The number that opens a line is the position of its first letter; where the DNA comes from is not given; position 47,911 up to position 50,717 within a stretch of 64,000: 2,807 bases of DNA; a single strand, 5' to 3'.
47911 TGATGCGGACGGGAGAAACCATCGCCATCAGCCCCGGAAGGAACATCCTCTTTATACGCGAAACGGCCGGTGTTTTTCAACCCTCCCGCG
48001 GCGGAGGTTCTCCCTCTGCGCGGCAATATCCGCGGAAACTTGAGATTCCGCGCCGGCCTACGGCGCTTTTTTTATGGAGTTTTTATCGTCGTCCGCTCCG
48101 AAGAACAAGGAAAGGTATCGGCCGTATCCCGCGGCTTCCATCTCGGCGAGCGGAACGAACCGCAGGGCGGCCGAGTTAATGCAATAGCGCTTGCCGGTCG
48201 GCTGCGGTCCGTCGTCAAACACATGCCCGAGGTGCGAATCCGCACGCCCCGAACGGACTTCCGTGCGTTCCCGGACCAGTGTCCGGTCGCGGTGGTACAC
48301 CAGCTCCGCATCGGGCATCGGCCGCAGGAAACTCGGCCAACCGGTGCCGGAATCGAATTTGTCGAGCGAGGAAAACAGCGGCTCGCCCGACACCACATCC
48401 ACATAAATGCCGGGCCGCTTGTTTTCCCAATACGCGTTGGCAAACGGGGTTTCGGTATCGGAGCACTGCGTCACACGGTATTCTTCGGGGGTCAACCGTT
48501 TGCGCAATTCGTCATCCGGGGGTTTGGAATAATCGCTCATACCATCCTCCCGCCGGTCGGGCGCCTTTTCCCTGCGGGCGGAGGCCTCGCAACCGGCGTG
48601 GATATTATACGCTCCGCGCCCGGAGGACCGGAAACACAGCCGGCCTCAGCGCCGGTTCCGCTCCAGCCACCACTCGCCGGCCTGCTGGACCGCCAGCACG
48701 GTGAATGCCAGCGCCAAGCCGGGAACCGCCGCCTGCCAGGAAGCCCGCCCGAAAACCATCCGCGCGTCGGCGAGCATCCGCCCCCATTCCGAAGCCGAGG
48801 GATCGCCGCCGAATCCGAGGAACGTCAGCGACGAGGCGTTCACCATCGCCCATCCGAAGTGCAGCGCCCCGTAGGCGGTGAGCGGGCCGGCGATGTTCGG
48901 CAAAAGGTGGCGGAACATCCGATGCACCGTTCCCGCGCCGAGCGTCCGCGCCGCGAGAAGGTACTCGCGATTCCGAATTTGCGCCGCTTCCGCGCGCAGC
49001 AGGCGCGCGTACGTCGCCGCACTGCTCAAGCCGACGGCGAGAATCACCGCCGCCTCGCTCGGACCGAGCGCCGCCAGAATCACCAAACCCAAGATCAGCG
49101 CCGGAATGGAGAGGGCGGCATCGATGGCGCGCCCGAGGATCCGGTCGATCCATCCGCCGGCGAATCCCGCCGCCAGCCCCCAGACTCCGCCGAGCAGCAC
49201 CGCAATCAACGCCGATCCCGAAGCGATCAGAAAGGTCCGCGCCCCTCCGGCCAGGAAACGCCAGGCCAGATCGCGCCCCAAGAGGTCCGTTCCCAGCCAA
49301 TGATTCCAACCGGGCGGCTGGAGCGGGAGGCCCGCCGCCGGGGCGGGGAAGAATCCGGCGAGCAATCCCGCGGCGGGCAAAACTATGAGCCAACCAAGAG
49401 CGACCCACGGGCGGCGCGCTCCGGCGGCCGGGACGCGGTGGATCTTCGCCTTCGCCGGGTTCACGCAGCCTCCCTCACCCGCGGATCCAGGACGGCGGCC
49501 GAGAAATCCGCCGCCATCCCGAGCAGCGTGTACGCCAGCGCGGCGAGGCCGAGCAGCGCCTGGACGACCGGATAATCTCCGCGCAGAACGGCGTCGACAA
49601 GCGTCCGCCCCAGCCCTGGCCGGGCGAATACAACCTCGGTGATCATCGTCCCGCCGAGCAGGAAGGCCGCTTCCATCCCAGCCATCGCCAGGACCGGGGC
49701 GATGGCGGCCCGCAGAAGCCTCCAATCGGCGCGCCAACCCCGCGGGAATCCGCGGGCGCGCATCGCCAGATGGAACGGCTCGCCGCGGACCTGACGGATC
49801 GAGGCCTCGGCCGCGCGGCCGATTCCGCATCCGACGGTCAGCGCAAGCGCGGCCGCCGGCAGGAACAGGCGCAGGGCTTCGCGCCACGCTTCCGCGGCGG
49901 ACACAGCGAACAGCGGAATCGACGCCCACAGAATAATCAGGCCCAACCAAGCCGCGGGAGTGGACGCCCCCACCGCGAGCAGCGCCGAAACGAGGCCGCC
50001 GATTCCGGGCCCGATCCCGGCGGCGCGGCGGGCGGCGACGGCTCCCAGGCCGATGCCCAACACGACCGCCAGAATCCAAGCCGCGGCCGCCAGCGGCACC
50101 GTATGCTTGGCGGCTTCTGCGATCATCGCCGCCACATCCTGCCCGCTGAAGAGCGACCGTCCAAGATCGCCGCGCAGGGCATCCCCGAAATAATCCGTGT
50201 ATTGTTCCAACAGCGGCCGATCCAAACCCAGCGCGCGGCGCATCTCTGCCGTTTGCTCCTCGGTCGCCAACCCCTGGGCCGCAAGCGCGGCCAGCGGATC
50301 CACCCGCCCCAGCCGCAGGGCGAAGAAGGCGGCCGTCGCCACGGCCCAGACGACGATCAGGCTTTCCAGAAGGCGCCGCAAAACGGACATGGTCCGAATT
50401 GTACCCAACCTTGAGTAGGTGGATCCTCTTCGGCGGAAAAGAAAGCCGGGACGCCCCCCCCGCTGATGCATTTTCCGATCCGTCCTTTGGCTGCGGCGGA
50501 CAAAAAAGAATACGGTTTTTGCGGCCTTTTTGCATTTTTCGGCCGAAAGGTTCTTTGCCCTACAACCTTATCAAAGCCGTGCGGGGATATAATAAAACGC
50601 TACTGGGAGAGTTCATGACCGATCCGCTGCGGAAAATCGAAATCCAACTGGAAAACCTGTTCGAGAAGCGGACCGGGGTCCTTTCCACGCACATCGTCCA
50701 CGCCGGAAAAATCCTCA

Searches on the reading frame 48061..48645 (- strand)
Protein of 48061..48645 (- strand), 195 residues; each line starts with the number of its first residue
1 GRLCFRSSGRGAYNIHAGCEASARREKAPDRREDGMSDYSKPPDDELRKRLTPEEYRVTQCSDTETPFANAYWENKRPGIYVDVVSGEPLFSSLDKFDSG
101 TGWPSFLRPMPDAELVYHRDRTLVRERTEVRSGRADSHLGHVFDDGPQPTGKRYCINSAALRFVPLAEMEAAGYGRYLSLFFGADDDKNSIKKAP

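Call 55: search_protein_families(library=pfam, proteins=[window:48061-48645:-], max_evalue=0.0001)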
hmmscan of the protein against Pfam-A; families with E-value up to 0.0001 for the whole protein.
window:48061-48645:- (195 aa): 1 family
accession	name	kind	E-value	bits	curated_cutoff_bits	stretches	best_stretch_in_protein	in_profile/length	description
PF01641.26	SelR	-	5.7e-46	155.7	24.9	1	51-165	1-116/116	SelR domain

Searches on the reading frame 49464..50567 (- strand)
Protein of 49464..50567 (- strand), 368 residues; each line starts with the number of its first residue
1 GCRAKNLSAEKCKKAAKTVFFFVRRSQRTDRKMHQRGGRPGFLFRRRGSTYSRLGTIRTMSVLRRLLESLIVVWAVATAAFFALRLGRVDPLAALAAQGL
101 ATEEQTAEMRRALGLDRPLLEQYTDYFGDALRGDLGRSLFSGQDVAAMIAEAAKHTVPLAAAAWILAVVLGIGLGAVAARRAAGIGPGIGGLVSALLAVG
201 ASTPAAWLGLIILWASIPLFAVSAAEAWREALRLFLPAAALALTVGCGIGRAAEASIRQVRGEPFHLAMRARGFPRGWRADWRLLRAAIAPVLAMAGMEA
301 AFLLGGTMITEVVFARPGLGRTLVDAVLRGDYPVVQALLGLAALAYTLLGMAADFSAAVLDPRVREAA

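Call 19: search_protein_families(library=pfam, proteins=[window:49464-50567:-], max_evalue=0.0001)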
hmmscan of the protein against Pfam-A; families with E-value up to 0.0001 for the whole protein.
window:49464-50567:- (368 aa): 2 families
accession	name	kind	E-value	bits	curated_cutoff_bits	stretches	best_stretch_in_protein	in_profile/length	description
PF00528.27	BPD_transp_1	-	6.1e-19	68.9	26.4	1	171-365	1-183/184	Binding-protein-dependent transport system inner membrane component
PF19300.4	BPD_transp_1_N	-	6.8e-06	26.7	23.8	1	62-132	5-74/114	Binding-prot-dependent transport system membrane comp, N-term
